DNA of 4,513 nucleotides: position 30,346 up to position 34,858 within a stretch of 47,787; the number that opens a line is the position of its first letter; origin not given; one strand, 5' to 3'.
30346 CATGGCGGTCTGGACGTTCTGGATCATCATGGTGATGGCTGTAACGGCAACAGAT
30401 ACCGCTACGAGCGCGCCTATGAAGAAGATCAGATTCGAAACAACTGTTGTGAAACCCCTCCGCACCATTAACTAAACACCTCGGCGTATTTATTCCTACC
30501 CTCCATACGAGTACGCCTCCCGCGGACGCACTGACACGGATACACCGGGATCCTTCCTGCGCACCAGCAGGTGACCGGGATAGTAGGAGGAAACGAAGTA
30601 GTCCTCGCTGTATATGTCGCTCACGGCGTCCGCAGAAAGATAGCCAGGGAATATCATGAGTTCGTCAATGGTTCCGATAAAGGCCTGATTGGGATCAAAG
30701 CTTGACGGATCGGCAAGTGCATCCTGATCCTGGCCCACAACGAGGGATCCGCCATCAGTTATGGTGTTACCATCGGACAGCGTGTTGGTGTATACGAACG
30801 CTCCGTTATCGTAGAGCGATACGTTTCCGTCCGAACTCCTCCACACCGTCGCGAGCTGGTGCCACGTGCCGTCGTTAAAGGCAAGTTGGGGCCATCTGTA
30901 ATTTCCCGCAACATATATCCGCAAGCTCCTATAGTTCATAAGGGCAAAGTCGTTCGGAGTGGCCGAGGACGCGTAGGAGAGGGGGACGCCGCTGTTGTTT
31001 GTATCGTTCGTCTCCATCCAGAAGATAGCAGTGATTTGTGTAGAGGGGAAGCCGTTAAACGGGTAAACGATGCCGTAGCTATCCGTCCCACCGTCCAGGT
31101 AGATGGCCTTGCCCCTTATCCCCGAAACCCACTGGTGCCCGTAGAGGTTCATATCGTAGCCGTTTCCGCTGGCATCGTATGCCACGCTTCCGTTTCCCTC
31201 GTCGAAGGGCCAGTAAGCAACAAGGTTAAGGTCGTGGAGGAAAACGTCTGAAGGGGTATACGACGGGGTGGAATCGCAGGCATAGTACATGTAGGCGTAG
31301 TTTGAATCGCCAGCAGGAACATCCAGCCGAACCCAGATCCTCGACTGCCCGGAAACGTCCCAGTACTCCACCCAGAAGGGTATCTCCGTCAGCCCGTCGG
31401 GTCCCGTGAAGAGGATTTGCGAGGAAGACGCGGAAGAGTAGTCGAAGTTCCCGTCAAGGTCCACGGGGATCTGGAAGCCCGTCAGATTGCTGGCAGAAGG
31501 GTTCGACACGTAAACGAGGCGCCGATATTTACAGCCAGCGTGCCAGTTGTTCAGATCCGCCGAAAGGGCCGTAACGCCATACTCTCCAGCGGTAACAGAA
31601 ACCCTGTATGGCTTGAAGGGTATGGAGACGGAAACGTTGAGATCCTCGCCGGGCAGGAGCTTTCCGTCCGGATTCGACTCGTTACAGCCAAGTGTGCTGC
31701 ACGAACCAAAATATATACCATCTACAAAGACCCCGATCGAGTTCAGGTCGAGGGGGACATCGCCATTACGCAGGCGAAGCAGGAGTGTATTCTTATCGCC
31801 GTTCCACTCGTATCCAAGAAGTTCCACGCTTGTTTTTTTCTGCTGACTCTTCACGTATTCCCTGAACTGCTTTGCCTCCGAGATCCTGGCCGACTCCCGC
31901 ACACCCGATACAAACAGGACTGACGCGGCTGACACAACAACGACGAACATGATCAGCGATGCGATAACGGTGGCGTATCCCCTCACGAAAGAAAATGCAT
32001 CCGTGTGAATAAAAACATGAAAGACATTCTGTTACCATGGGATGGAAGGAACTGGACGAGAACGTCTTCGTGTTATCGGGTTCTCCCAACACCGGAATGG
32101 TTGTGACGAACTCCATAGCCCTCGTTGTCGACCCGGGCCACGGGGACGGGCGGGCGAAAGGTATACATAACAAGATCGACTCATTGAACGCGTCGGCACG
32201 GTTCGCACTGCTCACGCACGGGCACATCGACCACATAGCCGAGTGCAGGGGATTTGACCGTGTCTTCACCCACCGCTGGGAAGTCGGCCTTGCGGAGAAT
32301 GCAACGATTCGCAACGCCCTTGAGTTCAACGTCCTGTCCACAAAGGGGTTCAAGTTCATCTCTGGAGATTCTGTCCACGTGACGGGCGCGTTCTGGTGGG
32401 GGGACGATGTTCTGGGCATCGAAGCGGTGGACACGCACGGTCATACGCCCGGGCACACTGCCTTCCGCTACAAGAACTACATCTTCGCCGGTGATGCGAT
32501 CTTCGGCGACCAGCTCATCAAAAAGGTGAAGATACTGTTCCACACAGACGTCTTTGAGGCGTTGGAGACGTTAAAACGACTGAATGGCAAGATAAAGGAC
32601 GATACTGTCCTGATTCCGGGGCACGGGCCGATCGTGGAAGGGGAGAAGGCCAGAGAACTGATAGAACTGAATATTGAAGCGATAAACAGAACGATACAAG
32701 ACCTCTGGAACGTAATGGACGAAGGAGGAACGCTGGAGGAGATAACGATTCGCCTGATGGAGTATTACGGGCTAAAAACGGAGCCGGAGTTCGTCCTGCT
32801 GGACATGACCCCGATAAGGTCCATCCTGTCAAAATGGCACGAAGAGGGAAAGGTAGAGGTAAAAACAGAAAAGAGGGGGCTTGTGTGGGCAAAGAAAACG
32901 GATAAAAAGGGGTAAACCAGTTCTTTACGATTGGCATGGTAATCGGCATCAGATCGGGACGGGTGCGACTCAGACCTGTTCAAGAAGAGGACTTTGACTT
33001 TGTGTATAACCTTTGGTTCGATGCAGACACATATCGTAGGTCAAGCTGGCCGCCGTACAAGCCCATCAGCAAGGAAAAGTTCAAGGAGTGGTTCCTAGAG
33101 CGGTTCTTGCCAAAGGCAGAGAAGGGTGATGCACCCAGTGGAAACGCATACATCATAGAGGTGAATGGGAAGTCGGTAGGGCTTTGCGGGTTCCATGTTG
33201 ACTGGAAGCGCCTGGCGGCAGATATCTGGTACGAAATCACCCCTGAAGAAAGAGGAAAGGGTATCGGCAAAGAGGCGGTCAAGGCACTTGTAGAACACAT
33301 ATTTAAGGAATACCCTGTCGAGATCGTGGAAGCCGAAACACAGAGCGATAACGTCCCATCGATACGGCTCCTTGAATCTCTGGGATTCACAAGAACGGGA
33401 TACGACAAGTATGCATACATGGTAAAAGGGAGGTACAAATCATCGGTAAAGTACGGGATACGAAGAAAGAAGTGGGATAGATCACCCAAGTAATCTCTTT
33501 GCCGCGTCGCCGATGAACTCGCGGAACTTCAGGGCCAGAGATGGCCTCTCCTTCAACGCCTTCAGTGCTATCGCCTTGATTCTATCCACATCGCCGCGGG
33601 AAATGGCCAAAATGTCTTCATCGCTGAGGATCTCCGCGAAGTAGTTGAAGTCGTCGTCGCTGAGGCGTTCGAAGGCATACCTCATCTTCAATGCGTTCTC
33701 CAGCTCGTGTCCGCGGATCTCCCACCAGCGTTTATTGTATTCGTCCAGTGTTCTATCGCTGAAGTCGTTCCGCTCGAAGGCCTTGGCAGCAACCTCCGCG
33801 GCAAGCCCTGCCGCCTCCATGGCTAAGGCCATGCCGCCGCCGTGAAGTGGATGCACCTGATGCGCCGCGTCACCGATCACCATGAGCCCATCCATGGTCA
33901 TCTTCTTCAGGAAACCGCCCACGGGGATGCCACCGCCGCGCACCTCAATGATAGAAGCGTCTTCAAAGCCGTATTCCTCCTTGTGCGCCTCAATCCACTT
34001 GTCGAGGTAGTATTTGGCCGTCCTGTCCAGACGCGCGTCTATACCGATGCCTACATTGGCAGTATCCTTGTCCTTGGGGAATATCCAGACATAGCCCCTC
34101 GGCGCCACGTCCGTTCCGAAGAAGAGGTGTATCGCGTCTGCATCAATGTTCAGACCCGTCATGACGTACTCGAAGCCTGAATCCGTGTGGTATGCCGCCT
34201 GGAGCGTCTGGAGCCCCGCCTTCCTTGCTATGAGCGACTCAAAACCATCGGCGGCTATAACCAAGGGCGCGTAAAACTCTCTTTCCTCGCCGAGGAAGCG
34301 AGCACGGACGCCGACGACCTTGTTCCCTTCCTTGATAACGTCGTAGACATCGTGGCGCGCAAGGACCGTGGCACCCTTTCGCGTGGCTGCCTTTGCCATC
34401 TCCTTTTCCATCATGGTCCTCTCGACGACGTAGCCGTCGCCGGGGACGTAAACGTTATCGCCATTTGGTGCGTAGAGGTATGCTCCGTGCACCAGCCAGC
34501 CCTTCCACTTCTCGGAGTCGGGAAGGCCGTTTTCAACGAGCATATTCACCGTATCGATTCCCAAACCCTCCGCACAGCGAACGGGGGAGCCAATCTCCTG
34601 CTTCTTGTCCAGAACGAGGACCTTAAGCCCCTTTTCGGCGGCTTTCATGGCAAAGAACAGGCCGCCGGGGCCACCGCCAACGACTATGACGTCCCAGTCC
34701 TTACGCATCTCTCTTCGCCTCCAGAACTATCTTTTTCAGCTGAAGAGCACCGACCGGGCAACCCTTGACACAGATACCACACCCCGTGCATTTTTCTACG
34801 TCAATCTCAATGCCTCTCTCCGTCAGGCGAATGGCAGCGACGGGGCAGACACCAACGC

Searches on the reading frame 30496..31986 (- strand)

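Call 67: search_protein_families(library=pfam, proteins=[window:30496-31986:-], max_evalue=0.0001)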
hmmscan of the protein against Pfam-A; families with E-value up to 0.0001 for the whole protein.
window:30496-31986:- (496 aa): 3 families
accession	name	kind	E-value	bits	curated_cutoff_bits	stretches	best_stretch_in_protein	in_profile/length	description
PF13385.13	Laminin_G_3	-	1.1e-13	52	27.6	1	301-455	3-150/151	Concanavalin A-like lectin/glucanases superfamily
PF00354.24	Pentaxin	-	1.7e-13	51.1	25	1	305-463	14-171/194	Pentaxin family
PF10102.14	DUF2341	-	1.4e-07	32.3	23.4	1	189-242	3-57/84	Domain of unknown function (DUF2341)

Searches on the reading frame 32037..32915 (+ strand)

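Call 67: search_protein_families(library=pfam, proteins=[window:32037-32915:+], max_evalue=0.0001)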
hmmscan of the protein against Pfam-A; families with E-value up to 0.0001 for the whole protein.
window:32037-32915:+ (292 aa): 1 family
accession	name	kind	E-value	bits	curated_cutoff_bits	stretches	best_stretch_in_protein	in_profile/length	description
PF00753.33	Lactamase_B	-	1.7e-13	51.4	22.7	1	16-196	5-196/196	Metallo-beta-lactamase superfamily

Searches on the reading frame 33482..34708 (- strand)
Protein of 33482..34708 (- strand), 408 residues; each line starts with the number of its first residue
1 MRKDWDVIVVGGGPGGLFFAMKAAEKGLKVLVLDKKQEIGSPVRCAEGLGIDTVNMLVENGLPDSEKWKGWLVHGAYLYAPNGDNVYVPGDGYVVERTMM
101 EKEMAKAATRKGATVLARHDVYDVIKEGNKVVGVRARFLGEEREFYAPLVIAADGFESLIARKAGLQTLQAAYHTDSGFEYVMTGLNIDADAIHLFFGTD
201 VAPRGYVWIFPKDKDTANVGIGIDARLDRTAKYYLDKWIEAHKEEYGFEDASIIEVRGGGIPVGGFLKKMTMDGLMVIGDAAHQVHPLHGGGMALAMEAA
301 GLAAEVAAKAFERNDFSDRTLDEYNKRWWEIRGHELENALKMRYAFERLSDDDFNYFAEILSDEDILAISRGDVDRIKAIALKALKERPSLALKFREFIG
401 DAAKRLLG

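Call 9: search_protein_families(library=pfam, proteins=[window:33482-34708:-], max_evalue=0.001)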
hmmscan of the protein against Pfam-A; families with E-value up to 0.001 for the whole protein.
window:33482-34708:- (408 aa): 14 families
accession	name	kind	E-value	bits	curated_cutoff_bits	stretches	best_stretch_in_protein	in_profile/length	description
PF01494.25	FAD_binding_3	-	4.3e-23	82.6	22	1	5-326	2-336/349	FAD binding domain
PF22578.2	GGR_cat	-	5.7e-23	81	27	1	176-260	3-87/88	Geranylgeranyl reductase catalytic domain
PF05834.18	Lycopene_cycl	-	1.2e-16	61.2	23.4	1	6-323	1-306/380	Lycopene cyclase protein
PF00890.30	FAD_binding_2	-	1.8e-14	54.2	20.4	1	6-67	1-61/414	FAD binding domain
PF01266.30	DAO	-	5e-12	46.5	27.9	2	86-304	138-351/353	FAD dependent oxidoreductase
PF12831.13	FAD_oxidored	-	4.8e-10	39.7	27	1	6-165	1-154/416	FAD dependent oxidoreductase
PF07992.20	Pyr_redox_2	-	2.3e-09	37.5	26.1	1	6-37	2-33/291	Pyridine nucleotide-disulphide oxidoreductase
PF03486.20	HI0933_like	-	5.4e-09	36.3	50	1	6-46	2-42/244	HI0933-like protein Rossmann domain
PF13450.12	NAD_binding_8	-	1e-06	29.3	21.9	1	9-40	1-32/68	NAD(P)-binding Rossmann-like domain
PF04820.20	Trp_halogenase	-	5.7e-06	25.9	21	1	93-354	153-396/458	Tryptophan halogenase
PF08491.16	SE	-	5.2e-05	22.9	20.1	1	269-320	126-174/276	Squalene epoxidase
PF01946.23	Thi4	-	7.6e-05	22.5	26.2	1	5-134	18-135/235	Thi4 family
PF13738.12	Pyr_redox_3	-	0.00022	21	30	1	8-40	1-33/305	Pyridine nucleotide-disulphide oxidoreductase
PF01134.28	GIDA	-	0.00041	20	22.1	0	6-135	1-132/391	Glucose inhibited division protein A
